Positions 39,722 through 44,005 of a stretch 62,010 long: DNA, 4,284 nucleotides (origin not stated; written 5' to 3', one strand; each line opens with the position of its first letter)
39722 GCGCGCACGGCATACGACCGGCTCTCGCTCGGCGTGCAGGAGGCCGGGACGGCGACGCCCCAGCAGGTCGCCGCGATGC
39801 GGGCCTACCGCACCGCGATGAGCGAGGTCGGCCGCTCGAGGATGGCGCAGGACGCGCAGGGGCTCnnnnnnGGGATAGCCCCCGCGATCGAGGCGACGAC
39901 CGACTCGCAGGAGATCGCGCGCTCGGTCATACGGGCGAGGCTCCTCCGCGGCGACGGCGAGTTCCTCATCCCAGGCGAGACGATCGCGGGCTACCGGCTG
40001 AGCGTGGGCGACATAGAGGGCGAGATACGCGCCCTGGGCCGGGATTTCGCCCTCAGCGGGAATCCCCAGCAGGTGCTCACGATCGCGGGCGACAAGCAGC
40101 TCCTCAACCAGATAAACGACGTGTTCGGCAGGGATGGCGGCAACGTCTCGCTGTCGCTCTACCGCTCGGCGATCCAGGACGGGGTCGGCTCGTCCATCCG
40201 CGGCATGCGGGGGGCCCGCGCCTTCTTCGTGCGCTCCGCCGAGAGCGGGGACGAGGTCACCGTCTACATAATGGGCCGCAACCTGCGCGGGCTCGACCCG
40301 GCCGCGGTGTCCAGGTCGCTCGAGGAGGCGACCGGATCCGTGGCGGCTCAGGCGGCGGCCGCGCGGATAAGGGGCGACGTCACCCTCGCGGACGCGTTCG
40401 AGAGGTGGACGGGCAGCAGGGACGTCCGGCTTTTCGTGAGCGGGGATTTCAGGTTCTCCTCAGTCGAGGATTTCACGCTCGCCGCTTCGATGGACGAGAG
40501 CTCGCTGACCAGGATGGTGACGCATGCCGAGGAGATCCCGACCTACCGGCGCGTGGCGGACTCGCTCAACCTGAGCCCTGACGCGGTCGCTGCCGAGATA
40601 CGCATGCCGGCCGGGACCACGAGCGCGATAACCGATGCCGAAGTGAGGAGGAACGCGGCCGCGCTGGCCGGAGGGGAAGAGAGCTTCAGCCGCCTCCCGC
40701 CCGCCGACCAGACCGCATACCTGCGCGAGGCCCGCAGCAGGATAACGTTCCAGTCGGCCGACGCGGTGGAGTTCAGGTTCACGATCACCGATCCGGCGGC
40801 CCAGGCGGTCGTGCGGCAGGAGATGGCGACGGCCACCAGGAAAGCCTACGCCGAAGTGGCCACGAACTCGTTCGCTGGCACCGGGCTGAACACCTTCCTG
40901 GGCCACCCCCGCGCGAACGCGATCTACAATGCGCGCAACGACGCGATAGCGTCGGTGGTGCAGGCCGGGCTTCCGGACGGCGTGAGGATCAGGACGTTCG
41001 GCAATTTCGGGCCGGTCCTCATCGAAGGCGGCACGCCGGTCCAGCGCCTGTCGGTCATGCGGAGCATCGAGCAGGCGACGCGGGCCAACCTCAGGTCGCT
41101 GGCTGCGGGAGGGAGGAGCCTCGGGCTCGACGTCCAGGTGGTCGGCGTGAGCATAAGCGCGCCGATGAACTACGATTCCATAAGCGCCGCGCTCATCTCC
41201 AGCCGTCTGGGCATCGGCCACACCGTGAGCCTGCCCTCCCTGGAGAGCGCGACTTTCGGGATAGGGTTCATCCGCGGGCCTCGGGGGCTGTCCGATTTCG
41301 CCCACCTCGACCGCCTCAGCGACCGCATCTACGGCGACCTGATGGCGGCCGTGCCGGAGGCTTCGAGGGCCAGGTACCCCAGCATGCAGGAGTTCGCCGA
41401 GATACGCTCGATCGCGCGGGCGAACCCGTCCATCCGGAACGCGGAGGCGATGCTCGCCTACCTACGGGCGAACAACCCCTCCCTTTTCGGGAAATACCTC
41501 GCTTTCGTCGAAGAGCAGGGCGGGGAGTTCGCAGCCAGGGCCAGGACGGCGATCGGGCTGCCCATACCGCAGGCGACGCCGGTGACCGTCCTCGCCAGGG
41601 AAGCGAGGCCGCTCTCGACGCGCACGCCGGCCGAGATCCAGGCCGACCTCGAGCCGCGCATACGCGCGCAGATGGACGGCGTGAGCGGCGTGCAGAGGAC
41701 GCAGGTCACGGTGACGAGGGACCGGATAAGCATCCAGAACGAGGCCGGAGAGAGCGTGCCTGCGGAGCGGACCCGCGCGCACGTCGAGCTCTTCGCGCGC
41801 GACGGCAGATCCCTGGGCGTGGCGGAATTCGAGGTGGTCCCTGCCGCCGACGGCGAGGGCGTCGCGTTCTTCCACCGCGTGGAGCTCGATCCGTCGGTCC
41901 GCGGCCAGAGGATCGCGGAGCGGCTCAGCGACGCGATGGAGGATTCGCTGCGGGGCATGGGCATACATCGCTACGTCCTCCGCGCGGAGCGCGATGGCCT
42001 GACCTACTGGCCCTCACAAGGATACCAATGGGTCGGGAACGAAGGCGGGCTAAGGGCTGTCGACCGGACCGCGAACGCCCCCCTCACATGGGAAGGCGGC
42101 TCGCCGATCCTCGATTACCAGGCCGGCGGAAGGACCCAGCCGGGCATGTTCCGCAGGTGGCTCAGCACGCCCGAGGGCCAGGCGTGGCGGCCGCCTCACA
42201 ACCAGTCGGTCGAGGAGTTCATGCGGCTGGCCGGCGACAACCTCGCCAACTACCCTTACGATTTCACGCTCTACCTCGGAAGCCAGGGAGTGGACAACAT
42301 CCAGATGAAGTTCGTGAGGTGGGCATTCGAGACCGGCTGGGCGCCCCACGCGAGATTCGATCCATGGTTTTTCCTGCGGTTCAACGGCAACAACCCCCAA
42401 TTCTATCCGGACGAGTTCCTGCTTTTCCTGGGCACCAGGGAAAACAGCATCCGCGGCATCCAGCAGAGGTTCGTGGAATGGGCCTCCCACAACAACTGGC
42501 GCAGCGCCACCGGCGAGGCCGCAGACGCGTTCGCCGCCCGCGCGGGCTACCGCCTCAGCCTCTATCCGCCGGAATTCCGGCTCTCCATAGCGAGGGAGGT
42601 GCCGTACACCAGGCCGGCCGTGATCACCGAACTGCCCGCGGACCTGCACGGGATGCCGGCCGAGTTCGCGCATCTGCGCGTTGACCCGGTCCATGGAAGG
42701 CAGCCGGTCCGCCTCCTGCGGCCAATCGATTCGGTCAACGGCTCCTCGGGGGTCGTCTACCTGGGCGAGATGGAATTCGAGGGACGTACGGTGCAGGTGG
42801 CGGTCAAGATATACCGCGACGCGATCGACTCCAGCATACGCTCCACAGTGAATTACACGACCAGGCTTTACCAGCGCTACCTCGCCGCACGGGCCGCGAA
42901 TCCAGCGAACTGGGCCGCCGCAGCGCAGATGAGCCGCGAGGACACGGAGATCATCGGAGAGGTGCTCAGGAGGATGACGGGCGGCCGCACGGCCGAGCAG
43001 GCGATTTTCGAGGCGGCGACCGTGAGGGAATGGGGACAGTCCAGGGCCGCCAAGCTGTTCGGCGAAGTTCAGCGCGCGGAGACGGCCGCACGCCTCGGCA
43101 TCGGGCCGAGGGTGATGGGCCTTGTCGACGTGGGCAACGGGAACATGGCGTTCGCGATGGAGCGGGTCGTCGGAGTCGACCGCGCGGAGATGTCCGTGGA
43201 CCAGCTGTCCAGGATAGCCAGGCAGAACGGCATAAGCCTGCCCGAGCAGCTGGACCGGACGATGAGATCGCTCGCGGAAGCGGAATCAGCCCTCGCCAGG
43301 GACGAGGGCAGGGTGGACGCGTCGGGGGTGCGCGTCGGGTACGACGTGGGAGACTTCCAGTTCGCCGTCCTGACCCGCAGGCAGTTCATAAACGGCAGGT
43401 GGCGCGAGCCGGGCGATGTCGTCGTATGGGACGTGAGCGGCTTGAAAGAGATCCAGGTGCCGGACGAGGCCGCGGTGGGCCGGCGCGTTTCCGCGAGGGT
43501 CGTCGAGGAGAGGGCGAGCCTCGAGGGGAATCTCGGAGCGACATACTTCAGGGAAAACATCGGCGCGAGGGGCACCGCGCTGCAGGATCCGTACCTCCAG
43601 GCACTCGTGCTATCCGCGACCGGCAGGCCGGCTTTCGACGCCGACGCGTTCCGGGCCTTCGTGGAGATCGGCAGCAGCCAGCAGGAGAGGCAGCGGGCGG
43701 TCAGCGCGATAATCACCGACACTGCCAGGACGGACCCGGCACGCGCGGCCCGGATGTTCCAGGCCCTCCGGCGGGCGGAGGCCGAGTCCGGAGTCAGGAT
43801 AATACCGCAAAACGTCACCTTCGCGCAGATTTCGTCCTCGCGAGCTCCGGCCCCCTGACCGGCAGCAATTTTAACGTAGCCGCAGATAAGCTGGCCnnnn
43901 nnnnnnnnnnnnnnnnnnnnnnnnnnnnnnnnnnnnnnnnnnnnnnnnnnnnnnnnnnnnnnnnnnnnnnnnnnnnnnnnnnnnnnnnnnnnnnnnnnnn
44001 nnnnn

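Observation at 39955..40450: A GGDEF-like nucleotide-cyclase module with the altered signature SGDEV inside giant 2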

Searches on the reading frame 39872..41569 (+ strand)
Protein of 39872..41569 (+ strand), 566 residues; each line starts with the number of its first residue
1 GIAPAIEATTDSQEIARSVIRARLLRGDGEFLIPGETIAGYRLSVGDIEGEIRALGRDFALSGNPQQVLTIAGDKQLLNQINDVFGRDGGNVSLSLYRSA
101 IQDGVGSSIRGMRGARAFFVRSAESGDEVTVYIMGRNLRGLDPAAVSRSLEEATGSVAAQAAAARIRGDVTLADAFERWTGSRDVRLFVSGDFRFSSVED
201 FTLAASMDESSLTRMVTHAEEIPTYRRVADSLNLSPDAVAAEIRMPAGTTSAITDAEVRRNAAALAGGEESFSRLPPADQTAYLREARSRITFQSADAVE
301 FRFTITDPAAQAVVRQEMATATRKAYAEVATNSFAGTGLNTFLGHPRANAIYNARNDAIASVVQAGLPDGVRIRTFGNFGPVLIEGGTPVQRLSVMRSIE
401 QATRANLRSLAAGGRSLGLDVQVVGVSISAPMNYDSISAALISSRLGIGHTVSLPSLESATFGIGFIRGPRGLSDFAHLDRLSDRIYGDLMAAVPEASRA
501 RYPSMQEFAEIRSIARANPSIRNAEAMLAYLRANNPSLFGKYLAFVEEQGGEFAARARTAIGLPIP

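Call 8: search_protein_families(library=pfam, proteins=[window:39872-41569:+], max_evalue=10)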
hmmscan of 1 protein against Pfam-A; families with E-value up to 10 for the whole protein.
seq(566 aa): 1 family
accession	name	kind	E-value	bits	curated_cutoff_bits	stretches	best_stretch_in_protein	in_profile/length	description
PF09280.16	XPC-binding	-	0.1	12.7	26.4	1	506-539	8-39/57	XPC-binding domain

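Call 72: search_protein_families(library=padloc, proteins=[window:39941-41518:+], max_evalue=0.1)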
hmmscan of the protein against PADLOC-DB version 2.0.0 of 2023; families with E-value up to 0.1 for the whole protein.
window:39941-41518:+ (526 aa): 0 families

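Call 73: search_protein_families(library=ncbifam, proteins=[window:39941-41518:+], max_evalue=0.1)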
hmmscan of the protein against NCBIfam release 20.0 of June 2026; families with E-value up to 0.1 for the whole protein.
window:39941-41518:+ (526 aa): 0 families

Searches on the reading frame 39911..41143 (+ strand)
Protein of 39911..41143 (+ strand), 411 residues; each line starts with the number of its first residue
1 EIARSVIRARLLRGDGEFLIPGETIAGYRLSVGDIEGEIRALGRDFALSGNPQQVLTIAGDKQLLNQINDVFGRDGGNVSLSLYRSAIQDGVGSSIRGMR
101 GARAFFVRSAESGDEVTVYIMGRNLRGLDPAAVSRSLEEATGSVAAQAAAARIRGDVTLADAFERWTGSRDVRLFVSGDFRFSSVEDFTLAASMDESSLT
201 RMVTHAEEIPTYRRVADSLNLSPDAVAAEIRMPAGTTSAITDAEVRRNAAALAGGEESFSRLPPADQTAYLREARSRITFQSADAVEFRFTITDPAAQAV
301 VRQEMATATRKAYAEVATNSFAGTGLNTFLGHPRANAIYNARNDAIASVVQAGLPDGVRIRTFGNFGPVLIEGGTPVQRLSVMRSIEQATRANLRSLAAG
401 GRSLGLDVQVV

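Call 17: search_solved_structures(query=A1, max_evalue=10, show_alignments=3)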
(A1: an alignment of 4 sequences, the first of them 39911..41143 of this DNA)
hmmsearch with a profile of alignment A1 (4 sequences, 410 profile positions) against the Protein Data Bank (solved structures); distinct sequences matched with E-value up to 10: 2.
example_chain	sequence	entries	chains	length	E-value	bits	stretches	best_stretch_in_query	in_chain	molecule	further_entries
4zve_A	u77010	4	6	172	0.82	11.9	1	43-95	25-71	Diguanylate cyclase DosC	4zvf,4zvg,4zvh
7xuy_A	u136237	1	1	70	1.8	10.7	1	368-389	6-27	Tautomerase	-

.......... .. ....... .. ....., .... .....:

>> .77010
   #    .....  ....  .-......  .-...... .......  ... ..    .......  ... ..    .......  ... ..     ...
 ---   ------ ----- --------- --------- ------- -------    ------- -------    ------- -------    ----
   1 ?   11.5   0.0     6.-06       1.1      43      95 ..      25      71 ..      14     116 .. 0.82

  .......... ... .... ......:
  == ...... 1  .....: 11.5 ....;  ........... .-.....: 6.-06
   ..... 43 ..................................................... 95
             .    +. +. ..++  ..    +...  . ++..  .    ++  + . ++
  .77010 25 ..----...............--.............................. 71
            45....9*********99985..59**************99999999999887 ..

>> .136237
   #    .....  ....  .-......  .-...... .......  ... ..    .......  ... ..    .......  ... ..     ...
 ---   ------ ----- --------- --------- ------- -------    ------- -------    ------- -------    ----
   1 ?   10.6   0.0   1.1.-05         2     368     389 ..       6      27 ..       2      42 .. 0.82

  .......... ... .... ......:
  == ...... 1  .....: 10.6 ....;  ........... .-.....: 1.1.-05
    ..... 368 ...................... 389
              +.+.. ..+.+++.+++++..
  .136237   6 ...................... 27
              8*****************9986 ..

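Call 23: search_protein_representatives(alignment_id=A1)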
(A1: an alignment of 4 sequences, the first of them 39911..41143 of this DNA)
Query: 4 sequences, 410 profile positions. Proteins with E-value up to 0.001 (for the whole library): 72; up to 1e-10: 38; up to 1e-30: 19. The best 72 are listed.
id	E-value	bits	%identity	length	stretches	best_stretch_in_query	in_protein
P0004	7.7e-214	726.7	-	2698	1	1-410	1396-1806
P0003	8.1e-205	697.0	-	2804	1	1-410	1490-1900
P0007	1.3e-94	334.1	-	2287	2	4-409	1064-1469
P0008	5.0e-76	272.8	-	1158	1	13-409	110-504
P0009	9.4e-67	242.3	-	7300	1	13-410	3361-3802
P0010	4.7e-56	207.0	-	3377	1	6-410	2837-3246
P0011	2.8e-54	201.2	-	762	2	16-228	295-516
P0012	4.5e-51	190.6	-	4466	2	7-401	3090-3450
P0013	4.1e-46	174.3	-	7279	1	15-390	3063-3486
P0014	2.3e-45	171.8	-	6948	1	30-389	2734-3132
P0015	1.4e-44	169.3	-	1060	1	12-382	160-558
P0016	3.0e-42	161.6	-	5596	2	282-397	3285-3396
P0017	2.3e-41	158.6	-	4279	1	7-389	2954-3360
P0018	3.5e-41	158.1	-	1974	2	279-389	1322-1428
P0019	2.4e-40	155.3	-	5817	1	17-380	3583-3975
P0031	2.0e-14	70.0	-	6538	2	23-181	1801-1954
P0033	4.8e-13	65.4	-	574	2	46-190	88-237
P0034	5.1e-12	62.0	-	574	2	22-192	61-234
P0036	2.2e-11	59.9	-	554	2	35-192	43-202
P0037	2.2e-11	59.9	-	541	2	55-131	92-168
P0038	3.5e-11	59.2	-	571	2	43-126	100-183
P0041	6.9e-11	58.3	-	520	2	38-176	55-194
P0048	9.7e-09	51.2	-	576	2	54-124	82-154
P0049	1.8e-08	50.3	-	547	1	42-349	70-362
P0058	1.1e-06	44.5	-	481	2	304-398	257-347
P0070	8.3e-05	38.2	-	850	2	52-123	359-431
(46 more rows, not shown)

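Call 24: search_protein_families(library=pfam, proteins=[P0033, P0034, P0036, P0037, P0038, P0041, P0049, P0058, P0008, P0011], max_evalue=0.1)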
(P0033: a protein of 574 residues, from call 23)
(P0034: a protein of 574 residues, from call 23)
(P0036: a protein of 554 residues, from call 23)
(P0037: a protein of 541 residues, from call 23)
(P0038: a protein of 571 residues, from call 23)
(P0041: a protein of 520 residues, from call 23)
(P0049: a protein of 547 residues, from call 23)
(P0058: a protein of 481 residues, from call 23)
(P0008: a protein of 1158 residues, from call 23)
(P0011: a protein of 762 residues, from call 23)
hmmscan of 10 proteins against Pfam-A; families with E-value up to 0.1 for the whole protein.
P0033 (574 aa): 0 families

P0034 (574 aa): 0 families

P0036 (554 aa): 0 families

P0037 (541 aa): 0 families

P0038 (571 aa): 2 families
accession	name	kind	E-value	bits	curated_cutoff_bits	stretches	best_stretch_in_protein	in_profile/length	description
PF01085.23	HH_signal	-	0.041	14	22.1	1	303-390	17-105/161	Hedgehog amino-terminal signalling domain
PF00990.26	GGDEF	-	0.05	13.8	23.8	0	107-139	28-60/161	Diguanylate cyclase, GGDEF domain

P0041 (520 aa): 0 families

P0049 (547 aa): 0 families

P0058 (481 aa): 0 families

P0008 (1158 aa): 0 families

P0011 (762 aa): 2 families
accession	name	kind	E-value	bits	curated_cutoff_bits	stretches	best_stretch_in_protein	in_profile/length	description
PF23057.1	RBD_ZCCHC3_1st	-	0.032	14.8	27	1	20-59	31-70/78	ZCCHC3, first RNA-binding domain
PF00990.26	GGDEF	-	0.07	13.3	23.8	0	332-372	30-70/161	Diguanylate cyclase, GGDEF domain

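Call 43: list_cluster_members(proteins=[P0009, P0013, P0010, P0031, P0011, P0033, P0038, P0041, P0048, P0070])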
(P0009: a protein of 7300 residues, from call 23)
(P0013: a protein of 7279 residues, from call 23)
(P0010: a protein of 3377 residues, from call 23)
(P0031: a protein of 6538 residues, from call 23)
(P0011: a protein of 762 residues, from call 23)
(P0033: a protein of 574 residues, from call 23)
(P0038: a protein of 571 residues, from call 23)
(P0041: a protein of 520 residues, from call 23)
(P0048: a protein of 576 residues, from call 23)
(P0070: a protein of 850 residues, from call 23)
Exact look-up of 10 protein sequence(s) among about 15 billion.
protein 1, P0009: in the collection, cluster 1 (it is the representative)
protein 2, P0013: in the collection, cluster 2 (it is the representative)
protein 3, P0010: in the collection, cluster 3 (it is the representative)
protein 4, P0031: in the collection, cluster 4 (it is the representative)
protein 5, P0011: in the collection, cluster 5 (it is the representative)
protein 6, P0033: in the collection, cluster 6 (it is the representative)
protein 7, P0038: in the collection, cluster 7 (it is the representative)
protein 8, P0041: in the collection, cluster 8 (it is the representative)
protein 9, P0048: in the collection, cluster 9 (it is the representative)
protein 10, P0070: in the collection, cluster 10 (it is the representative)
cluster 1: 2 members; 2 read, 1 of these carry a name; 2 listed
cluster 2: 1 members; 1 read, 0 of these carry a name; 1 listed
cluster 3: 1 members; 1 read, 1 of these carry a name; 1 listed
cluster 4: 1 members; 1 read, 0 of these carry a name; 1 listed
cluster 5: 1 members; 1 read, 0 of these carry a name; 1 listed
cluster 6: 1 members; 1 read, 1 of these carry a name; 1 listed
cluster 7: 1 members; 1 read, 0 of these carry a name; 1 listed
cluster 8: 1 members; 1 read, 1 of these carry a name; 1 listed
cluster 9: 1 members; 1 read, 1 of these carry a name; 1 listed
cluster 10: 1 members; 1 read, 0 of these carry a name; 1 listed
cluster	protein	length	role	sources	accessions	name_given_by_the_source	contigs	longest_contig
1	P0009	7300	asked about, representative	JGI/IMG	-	hypothetical protein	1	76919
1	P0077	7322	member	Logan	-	-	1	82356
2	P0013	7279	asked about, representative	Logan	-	-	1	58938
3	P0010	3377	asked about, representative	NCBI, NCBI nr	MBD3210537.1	hypothetical protein GF318_04115, partial [Candidatus Micrarchaeota archaeon] | hypothetical protein [Candidatus Micrarchaeota archaeon]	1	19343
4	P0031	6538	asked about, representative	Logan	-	-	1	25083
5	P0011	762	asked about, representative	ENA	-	-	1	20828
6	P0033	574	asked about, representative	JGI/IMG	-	hypothetical protein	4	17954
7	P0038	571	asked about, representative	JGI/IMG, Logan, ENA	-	-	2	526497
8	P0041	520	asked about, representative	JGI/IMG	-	hypothetical protein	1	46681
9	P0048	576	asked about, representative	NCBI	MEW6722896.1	MAG: hypothetical protein AB1324_06560 [Candidatus Micrarchaeota archaeon]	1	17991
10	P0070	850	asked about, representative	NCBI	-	-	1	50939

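Call 72: search_protein_families(library=padloc, proteins=[P0038, P0011], max_evalue=0.1)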
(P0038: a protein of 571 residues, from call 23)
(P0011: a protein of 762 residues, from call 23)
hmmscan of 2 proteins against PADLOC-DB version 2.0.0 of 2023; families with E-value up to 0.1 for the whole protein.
P0038 (571 aa): 0 families

P0011 (762 aa): 0 families

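Call 73: search_protein_families(library=ncbifam, proteins=[P0038, P0011], max_evalue=0.1)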
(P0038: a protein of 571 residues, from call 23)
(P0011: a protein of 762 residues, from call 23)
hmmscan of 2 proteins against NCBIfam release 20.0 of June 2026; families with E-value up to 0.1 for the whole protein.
P0038 (571 aa): 0 families

P0011 (762 aa): 1 family
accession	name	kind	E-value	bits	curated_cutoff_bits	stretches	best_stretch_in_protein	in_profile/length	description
NF051473.1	DigCycDgcsShew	equivalog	0.06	12.7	400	1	322-375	156-207/291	diguanylate cyclase DgcS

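Call 78: find_related_loci(query=A1, collection=genome_contigs, flank=3000)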
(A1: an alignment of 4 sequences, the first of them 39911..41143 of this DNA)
Query A1 (411 aa) in genome_contigs; peptide patterns used: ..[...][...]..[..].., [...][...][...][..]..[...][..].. (x = any residue, [..] = any of these).
160 stretches matched a pattern; 1 encode a relative of the query (tblastn E <= 1e-3); 1 distinct loci.
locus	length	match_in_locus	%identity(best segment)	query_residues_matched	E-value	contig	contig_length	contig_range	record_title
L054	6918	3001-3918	28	18-340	1e-15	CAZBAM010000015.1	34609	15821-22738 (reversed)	MAG TPA_asm: Candidatus Micrarchaeota archaeon isolate binchicken_co33_206 genome assembly, contig: NODE_1024_length_346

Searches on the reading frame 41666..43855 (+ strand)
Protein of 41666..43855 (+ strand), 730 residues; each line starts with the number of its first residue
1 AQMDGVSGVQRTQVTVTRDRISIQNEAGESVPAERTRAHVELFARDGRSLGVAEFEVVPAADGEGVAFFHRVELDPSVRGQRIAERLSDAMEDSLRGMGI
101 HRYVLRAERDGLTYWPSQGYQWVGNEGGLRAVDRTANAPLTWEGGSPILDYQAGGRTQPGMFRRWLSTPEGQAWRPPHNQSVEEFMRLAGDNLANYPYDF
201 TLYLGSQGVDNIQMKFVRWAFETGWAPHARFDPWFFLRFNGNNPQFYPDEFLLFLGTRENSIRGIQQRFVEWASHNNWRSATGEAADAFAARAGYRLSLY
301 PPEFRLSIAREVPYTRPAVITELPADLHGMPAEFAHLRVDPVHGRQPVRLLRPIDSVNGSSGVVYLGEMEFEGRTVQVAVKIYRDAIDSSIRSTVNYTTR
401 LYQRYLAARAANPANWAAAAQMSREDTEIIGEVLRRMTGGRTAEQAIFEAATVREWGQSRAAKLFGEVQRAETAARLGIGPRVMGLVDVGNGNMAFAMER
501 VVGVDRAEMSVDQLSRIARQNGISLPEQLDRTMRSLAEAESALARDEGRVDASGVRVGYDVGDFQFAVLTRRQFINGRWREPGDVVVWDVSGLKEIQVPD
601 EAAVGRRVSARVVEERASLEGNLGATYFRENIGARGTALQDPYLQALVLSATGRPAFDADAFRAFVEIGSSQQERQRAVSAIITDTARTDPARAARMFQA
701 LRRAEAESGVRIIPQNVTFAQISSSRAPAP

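Call 50: search_solved_structures(query=window:41666-43855:+, max_evalue=1)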
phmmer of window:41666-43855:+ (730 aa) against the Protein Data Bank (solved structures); distinct sequences matched with E-value up to 1: 3.
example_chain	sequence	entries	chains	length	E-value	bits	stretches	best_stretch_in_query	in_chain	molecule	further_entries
5i0c_A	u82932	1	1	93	0.91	11.2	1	37-95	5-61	Uncharacterized protein YjdJ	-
5iqp_A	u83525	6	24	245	0.92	11.1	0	379-424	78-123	14-3-3 protein theta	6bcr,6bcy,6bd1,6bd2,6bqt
3lod_A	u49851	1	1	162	0.97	11.1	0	62-105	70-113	Putative acyl-CoA N-acyltransferase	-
